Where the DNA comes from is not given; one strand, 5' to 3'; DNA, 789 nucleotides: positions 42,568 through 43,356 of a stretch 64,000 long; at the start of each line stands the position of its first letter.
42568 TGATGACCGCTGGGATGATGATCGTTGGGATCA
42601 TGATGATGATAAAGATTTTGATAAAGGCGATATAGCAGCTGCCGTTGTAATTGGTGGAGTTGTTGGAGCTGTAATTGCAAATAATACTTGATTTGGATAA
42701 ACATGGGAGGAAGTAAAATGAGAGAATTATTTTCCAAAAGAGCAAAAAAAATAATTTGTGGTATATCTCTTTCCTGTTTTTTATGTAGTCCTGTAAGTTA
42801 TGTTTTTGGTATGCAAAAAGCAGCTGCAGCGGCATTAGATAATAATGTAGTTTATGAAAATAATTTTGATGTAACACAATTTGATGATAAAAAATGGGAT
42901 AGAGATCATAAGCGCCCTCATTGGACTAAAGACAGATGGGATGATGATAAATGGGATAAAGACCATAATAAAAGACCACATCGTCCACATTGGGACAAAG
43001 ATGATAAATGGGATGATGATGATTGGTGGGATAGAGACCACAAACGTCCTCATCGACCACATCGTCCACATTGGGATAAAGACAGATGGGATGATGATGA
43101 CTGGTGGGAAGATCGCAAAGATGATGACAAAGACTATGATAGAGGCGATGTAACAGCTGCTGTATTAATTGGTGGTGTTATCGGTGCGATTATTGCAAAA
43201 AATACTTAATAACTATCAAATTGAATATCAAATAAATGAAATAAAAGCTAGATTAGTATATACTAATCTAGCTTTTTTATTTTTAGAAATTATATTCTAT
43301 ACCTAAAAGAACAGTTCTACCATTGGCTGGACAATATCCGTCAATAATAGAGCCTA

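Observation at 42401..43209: Pair of secreted Trp/Asp/His-rich proteins sharing a conserved glycine-zipper C-terminus: uncharacterised envelope system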

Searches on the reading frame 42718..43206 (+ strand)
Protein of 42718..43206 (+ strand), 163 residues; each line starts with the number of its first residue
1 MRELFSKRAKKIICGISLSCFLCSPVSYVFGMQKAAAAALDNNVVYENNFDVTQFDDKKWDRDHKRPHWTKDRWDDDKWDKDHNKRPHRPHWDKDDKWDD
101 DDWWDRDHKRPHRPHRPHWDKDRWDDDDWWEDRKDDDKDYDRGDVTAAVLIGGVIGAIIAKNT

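Call 3: search_protein_families(library=pfam, proteins=[window:42718-43206:+], max_evalue=10)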
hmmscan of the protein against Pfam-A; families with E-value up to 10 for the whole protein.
seq(163 aa): 0 families

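Call 4: search_protein_families(library=ncbifam, proteins=[window:42718-43206:+], max_evalue=10)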
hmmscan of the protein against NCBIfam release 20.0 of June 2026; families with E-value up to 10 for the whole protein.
seq(163 aa): 0 families

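Call 8: find_homologous_proteins(query=window:42718-43206:+, max_evalue=0.01)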
Query seq(163 aa) (163 aa): 299 proteins with E <= 0.01 among 648 candidates; the best 120 are listed.
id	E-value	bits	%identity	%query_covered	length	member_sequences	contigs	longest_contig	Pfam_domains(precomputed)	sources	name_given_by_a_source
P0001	1.3e-102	359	97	100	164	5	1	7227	-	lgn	-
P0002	2.4e-101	355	97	100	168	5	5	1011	-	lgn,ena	-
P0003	2.3e-97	342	76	100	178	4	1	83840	-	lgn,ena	-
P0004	2.6e-80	287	76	100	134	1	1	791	-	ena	-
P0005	1.6e-78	281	75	100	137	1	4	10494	-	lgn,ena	-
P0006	5.3e-56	207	95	60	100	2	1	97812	-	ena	-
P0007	3.0e-35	139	50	100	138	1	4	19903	-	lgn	-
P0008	3.2e-35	139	65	34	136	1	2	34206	-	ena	-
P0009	4.0e-35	139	58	48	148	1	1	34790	-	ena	-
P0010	1.0e-34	138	59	48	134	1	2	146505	-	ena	-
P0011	1.3e-34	137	51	100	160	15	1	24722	-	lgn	-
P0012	1.4e-34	137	58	48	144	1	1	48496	-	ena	-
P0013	1.5e-34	137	58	48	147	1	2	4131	-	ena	-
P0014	2.5e-34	136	56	48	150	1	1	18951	-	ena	-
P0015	2.6e-34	136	56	48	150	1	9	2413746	-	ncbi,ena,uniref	ncbi:MAG: hypothetical protein ACLUFR_08650 [Megamonas funiformis]|uniref:hypothetical protein n=1 T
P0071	9.5e-33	131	56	48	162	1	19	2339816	-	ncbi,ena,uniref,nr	ncbi:hypothetical protein [Megamonas funiformis]|uniref:hypothetical protein n=1 Tax=Megamonas funif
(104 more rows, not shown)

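Call 11: find_encoding_contigs(protein=P0071, flank=6000, max_places=3)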
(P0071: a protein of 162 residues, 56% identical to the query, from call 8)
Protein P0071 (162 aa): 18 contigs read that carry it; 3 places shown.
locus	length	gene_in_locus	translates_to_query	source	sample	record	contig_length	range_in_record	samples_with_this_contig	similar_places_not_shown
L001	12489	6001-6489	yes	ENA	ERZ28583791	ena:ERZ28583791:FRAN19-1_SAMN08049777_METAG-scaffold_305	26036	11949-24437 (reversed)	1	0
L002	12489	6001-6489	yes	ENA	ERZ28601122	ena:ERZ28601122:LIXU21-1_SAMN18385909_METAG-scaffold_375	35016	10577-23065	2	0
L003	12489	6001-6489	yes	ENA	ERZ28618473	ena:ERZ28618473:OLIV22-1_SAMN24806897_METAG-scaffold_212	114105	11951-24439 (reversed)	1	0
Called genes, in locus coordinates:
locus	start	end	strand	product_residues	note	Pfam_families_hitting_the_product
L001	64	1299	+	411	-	PF00155:Aminotran_1_2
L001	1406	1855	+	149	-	PF13673:Acetyltransf_10, PF00583:Acetyltransf_1, PF13508:Acetyltransf_7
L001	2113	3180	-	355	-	PF19200:MupG_N, PF05913:MupG_C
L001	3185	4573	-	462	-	PF02378:PTS_EIIC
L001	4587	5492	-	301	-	PF22198:GKRP_SIS_2, PF22645:GKRP_SIS_N, PF01380:SIS, PF20741:GKRP-like_C (faint)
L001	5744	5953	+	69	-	-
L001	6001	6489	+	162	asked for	-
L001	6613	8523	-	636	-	PF07715:Plug, PF00593:TonB_dep_Rec_b-barrel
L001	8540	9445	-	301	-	-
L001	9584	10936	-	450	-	PF00202:Aminotran_3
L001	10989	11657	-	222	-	PF01656:CbiA (weak), PF13500:AAA_26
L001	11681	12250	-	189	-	PF02632:BioY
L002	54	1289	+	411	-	PF00155:Aminotran_1_2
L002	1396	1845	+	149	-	PF13673:Acetyltransf_10, PF00583:Acetyltransf_1, PF13508:Acetyltransf_7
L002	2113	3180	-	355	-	PF19200:MupG_N, PF05913:MupG_C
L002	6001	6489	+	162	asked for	-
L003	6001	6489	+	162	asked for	-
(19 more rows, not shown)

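Call 12: find_encoding_contigs(protein=P0007, flank=6000, max_places=3)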
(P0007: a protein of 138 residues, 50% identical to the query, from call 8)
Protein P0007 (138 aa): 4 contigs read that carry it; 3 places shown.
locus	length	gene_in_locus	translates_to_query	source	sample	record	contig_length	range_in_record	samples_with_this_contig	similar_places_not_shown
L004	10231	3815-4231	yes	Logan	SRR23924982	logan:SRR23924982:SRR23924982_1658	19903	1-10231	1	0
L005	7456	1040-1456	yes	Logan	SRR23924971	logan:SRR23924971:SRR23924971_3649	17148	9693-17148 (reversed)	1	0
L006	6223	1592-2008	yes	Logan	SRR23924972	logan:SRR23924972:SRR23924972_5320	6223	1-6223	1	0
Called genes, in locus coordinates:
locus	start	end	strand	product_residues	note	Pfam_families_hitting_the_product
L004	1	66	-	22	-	?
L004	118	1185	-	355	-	PF19200:MupG_N, PF05913:MupG_C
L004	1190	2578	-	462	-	PF02378:PTS_EIIC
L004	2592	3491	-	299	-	PF13580:SIS_2 (weak), PF22198:GKRP_SIS_2, PF22645:GKRP_SIS_N, PF01380:SIS, PF20741:GKRP-like_C (faint)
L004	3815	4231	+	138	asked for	-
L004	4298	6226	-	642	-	PF07715:Plug, PF00593:TonB_dep_Rec_b-barrel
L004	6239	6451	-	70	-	-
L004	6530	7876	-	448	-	PF00202:Aminotran_3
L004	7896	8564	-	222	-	PF01656:CbiA (weak), PF13500:AAA_26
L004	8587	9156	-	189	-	PF02632:BioY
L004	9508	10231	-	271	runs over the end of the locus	PF00106:adh_short, PF08659:KR, PF01370:Epimerase (weak), PF13561:adh_short_C2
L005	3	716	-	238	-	?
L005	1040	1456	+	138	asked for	-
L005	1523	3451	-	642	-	PF07715:Plug, PF00593:TonB_dep_Rec_b-barrel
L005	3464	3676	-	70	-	-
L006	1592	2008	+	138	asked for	-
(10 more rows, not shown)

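Call 31: search_protein_representatives(alignment_id=A1)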
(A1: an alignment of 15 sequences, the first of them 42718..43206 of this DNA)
Query: 15 sequences, 139 profile positions. Proteins with E-value up to 0.001 (for the whole library): 34; up to 1e-10: 19; up to 1e-30: 3. The best 34 are listed.
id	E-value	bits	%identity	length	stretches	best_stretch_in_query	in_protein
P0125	2.6e-43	164.0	-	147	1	1-120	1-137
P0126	1.5e-41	158.3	-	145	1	1-98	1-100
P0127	1.3e-37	145.5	-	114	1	1-80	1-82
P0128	3.4e-28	115.0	-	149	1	4-139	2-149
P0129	5.0e-28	114.4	-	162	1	1-139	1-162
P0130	7.3e-26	107.4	-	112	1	1-82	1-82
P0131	6.6e-25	104.3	-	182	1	4-139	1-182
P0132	5.1e-24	101.4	-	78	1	72-139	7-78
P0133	4.7e-19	85.3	-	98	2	90-139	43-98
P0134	4.2e-18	82.3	-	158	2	58-139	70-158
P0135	5.0e-18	82.0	-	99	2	99-139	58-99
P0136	6.8e-18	81.6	-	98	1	32-98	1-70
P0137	8.5e-15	71.6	-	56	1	1-42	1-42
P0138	7.9e-14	68.4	-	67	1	1-59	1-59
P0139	4.1e-13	66.1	-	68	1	81-139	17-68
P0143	6.4e-11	59.0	-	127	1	9-139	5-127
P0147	2.8e-06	44.0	-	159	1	56-139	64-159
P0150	1.0e-05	42.2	-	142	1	6-138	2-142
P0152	2.2e-04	37.8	-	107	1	72-139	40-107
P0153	2.2e-04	37.8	-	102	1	76-139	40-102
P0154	3.0e-04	37.4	-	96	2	84-139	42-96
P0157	7.8e-04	36.0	-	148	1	11-139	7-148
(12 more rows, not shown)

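Call 34: predict_structure(alignment_id=A1)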
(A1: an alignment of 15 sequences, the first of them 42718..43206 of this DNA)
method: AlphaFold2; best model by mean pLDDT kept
length: 163 residues; sequences in the alignment: 15
mean_pLDDT: 48.7   pTM: 0.17
mean pLDDT of the five models: 48.7, 48.2, 44.5, 43.8, 43.0
residues with pLDDT >= 90: 0; 70-90: 0; 50-70: 56; < 50: 107
segments of 3 or more residues with pLDDT < 50: 26-47, 49-56, 61-65, 71-78, 80-91, 93-97, 99-129, 131-135, 160-163
pLDDT, mean of each block of 10 residues (from residue 1): 51 60 51 44 48 50 50 46 45 45 43 42 45 49 54 55 47
secondary structure, 60 per line:
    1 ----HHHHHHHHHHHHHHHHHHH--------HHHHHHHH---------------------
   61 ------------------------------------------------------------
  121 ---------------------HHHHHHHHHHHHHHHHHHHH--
elements in order: H5-23 H32-39 H142-161

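Call 35: find_related_loci(query=A2, collection=genome_contigs, flank=5000)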
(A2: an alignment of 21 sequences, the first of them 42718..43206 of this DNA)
Query A2 (163 aa) in genome_contigs; peptide patterns used: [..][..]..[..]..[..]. (x = any residue, [..] = any of these).
164 stretches matched a pattern; 35 encode a relative of the query (tblastn E <= 1e-3); 34 distinct loci.
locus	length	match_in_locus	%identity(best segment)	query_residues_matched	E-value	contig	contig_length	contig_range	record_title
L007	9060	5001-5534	57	1-163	1e-23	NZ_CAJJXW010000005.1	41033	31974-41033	MAG: uncultured Megamonas sp. isolate ERR414306-bin.36, whole genome shotgun sequence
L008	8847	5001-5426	43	4-163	3e-16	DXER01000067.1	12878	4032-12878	MAG TPA_asm: Candidatus Megamonas gallistercoris isolate ChiGjej6B6-7947 ChiGjej6B6M5__C207745_L12878_SAMN08009849, whol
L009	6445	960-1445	38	4-163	3e-13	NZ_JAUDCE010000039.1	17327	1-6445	Megamonas hypermegale strain ET432 ET432_scaffold_39, whole genome shotgun sequence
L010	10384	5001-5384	33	1-163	1e-11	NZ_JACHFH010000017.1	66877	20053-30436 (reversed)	Pectinatus brassicae strain DSM 24661 Ga0415362_17, whole genome shotgun sequence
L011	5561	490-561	83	140-163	9e-9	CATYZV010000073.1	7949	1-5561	MAG TPA_asm: uncultured Selenomonadaceae bacterium isolate ERR10960873_bin.5_MetaWRAP_v1.3_MAG genome assembly, contig:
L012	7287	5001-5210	32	90-163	3e-8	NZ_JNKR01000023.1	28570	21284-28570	Mitsuokella jalaludinii DSM 13811 T518DRAFT_scaffold00023.23_C, whole genome shotgun sequence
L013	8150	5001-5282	30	57-163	1e-7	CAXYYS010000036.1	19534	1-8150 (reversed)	MAG: uncultured Acidaminococcales bacterium isolate ERR13599000_concoct_40 genome assembly, contig: ERZ24875813.452, who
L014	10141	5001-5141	29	95-163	2e-6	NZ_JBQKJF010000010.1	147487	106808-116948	Mitsuokella jalaludinii strain LCP21S3_H7 contig00010, whole genome shotgun sequence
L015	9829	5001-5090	53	134-163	4e-6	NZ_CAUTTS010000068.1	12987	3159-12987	MAG: uncultured Selenomonas sp. isolate ERR10228837_bin.14_MetaWRAP_v1.3_MAG ERZ21659598.1010, whole genome shotgun sequ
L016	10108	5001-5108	53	130-163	3e-6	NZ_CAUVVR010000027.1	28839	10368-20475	MAG: uncultured Selenomonas sp. isolate SRR15443040_bin.1_MetaWRAP_v1.3_MAG ERZ21787670.456, whole genome shotgun sequen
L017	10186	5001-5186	23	74-163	2e-6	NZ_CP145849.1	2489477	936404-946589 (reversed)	Mitsuokella multacida strain DSM 20544 chromosome, complete genome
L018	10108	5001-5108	53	130-163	3e-6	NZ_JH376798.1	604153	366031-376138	Selenomonas infelix ATCC 43532 supercont1.2, whole genome shotgun sequence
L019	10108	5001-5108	39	128-163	7e-6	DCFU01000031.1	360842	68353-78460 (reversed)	MAG TPA_asm: Megamonas sp. UBA1796 UBA1796_contig_2895, whole genome shotgun sequence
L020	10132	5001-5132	41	124-163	6e-6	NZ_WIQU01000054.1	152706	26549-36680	Pectinatus frisingensis strain MB174 PFRB_16.1, whole genome shotgun sequence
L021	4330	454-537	50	136-163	2e-5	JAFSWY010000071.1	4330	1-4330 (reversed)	MAG: Selenomonadaceae bacterium isolate RGIG3549 Goat_Rumen.Co__c349289, whole genome shotgun sequence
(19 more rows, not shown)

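Call 38: find_homologous_proteins(query=A2, max_evalue=0.01)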
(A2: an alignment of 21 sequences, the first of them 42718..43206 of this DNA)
Query A2 (21 sequences) (163 aa, profile of the alignment): 450 proteins with E <= 0.01 among 8000 candidates; the best 120 are listed.
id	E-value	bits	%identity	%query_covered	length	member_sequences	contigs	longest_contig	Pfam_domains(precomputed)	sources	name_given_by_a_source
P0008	2.4e-42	162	65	34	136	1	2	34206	-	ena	-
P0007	7.9e-42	161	50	100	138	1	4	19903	-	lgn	-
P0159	1.8e-40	156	58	48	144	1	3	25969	-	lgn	-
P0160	2.1e-40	156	58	48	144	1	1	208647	-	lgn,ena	-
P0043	2.6e-40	156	65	34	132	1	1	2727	-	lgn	-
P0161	3.4e-40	155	58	48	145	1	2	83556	-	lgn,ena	-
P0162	5.0e-40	155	47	100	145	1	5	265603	-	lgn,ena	-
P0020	6.0e-40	154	48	100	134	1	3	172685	-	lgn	-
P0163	6.7e-40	154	59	34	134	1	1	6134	-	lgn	-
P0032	7.2e-40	154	58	48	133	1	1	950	-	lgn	-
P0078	8.1e-40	154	58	48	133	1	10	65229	-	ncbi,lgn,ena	-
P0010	8.4e-40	154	59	48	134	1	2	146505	-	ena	-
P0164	9.7e-40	154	48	100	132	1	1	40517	-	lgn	-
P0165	1.3e-39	153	47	100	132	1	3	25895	-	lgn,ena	-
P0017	1.3e-39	153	57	47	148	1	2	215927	-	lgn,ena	-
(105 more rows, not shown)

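Call 39: search_solved_structures(query=A2, max_evalue=10)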
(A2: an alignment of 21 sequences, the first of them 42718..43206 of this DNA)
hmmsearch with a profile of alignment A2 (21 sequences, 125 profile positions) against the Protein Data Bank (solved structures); distinct sequences matched with E-value up to 10: 15.
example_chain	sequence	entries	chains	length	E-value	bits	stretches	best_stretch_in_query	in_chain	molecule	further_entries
6xiw_B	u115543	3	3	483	0.02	18.6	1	33-73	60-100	Transmembrane protein FAM155A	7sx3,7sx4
7cm3_B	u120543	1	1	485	0.025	18.3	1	33-73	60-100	Transmembrane protein FAM155A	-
7cu3_B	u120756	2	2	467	0.052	17.2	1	32-86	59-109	Transmembrane protein FAM155A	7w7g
7wji_D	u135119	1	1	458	0.11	16.1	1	33-73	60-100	Transmembrane protein FAM155A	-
29vf_O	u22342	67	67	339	1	13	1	34-79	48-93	TATA-box-binding protein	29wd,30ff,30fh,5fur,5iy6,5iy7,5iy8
1qb3_A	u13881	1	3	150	1.2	12.8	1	21-60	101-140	CYCLIN-DEPENDENT KINASES REGULATORY SUBUNIT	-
6ith_A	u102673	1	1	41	1.8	12.2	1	105-119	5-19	Syndecan-2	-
8ev8_D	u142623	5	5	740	1.9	12.2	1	28-88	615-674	Cyclic nucleotide-gated cation channel beta-3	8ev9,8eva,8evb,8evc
7mq8_LK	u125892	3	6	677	1.9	12.1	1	3-105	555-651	WD repeat-containing protein 43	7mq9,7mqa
4fe8_A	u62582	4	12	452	3.5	11.3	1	28-79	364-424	Maltose-binding periplasmic protein,Huntingtin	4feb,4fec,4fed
5di3_B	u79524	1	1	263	4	11.1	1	54-119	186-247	ADP-ribosylation factor-like protein 13B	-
35zw_G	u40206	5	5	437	5.4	10.7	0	39-118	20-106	26S proteasome subunit RPT4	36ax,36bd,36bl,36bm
3jco_L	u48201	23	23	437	5.4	10.7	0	39-118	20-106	26S protease subunit RPT4 | 26S proteasome subunit RPT4 | RPT4 isoform 1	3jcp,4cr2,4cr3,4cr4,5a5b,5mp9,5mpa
6xtz_A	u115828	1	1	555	6.4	10.5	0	68-102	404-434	Dally-like, isoform A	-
7emf_S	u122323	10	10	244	6.9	10.4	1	55-92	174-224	Mediator of RNA polymerase II transcription subunit 19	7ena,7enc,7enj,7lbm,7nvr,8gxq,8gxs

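Call 40: search_protein_families(library=pfam, alignment_id=A2, max_evalue=1)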
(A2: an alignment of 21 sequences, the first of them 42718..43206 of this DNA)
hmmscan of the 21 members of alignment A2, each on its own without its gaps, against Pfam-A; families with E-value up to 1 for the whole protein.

A. member 1, window:42718-43206:+ (163 aa): 0 families

B. families by the number of members that match (of 21 scanned): 46 families (the first 25 are shown)
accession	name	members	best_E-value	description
PF13786.12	DUF4179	3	0.0013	Domain of unknown function (DUF4179)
PF01080.22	Presenilin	3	0.083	Presenilin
PF22251.1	PFF1_TM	3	0.11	Vacuolar membrane protease, transmembrane domain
PF14019.11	DUF4235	2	0.0051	Protein of unknown function (DUF4235)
PF13054.11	DUF3915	2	0.029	Protein of unknown function (DUF3915)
PF02921.19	UCR_TM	2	0.03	Ubiquinol cytochrome reductase transmembrane region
PF06459.17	RR_TM4-6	2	0.038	Ryanodine Receptor TM 4-6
PF09490.15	CbtA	2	0.061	Probable cobalt transporter subunit (CbtA)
PF11776.13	RcnB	1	3e-14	Nickel/cobalt transporter regulator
PF06682.17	SARAF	1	1.5e-05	SOCE-associated regulatory factor of calcium homoeostasis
PF03961.19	FapA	1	0.0039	Flagellar Assembly Protein A beta solenoid domain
PF05433.20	Rick_17kDa_Anti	1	0.0048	Glycine zipper 2TM domain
PF04636.18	PA26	1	0.006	PA26 p53-induced protein (sestrin)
PF22770.2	POP1_C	1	0.01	POP1 C-terminal domain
PF24391.1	HD-CE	1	0.018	HD-CE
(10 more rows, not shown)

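Call 41: search_protein_families(library=pfam, proteins=[P0150, P0143, P0154, P0153, P0152, P0157, P0147, P0131], max_evalue=0.1)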
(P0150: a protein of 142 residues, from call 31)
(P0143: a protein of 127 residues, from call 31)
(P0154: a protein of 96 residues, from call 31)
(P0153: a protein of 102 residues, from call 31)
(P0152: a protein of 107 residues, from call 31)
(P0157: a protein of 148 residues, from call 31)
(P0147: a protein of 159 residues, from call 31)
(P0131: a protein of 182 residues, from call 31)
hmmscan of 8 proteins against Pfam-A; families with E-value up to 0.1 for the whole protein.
P0150 (142 aa): 1 family
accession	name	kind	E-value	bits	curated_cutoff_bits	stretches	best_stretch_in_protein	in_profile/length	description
PF11776.13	RcnB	-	3e-14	53.1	25.9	1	87-136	1-50/51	Nickel/cobalt transporter regulator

P0143 (127 aa): 0 families

P0154 (96 aa): 0 families

P0153 (102 aa): 2 families
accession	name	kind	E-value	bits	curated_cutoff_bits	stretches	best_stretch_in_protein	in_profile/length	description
PF06424.17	PRP1_N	-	0.023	15.6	22.4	1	19-83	10-73/144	PRP1 splicing factor, N-terminal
PF13054.11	DUF3915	-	0.085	13.2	26.9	1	33-68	10-45/126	Protein of unknown function (DUF3915)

P0152 (107 aa): 2 families
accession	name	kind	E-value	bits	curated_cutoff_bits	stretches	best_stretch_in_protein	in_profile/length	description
PF05433.20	Rick_17kDa_Anti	-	0.0048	17.2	24.2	1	83-105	17-40/43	Glycine zipper 2TM domain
PF14019.11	DUF4235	-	0.0051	17.2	27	1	73-103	30-60/77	Protein of unknown function (DUF4235)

P0157 (148 aa): 2 families
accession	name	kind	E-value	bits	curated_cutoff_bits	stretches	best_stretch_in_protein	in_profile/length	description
PF03961.19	FapA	-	0.0039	17.3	31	1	27-116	134-221/272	Flagellar Assembly Protein A beta solenoid domain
PF09490.15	CbtA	-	0.061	13.6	30.7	0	90-145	34-89/239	Probable cobalt transporter subunit (CbtA)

P0147 (159 aa): 0 families

P0131 (182 aa): 1 family
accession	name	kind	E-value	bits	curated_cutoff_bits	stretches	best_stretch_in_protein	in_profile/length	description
PF13786.12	DUF4179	-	0.0013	19.5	30.1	1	4-77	4-73/94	Domain of unknown function (DUF4179)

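Call 63: search_protein_families(library=ncbifam, alignment_id=A4, max_evalue=1)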
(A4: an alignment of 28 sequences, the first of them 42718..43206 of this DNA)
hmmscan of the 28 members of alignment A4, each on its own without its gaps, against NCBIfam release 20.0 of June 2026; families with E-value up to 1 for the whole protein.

A. member 1, window:42718-43206:+ (163 aa): 0 families

B. families by the number of members that match (of 28 scanned): 75 families (the first 25 are shown)
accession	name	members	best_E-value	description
NF053524.1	thylo_ssl2009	4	0.18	ssl2009 family thylakoid membrane protein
NF047873.1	ZrgA_Zn_trans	3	0.00013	zinc uptake protein ZrgA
NF006360.0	PRK08581.1-2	3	0.0019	amidase domain-containing protein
NF008074.0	PRK10811.1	3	0.0061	ribonuclease E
NF047351.1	lipase_YSIRK_Sa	3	0.01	YSIRK-targeted triacylglycerol lipase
NF045826.1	lipo_P68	3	0.014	P68 family surface lipoprotein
TIGR00585.2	mutl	3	0.074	DNA mismatch repair endonuclease MutL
TIGR04526.1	predic_Ig_block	2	3.9e-05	putative immunoglobulin-blocking virulence protein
NF040554.1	mini_HHHH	2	0.00086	HHHH-motif protein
NF033636.1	acid_shock_Asr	2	0.0088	acid resistance repetitive basic protein Asr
TIGR03490.1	Mycoplas_LppA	2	0.019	LppA family lipoprotein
NF052668.1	VPA0510_fam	2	0.03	VPA0510 family protein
NF037998.2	RND_1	2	0.19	protein translocase SecDF, variant type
NF010450.0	PRK13876.1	2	0.35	IncP-type conjugal transfer protein TraG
TIGR04087.1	YqxM_for_SipW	1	0.0025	amyloid fiber anchoring/assembly protein TapA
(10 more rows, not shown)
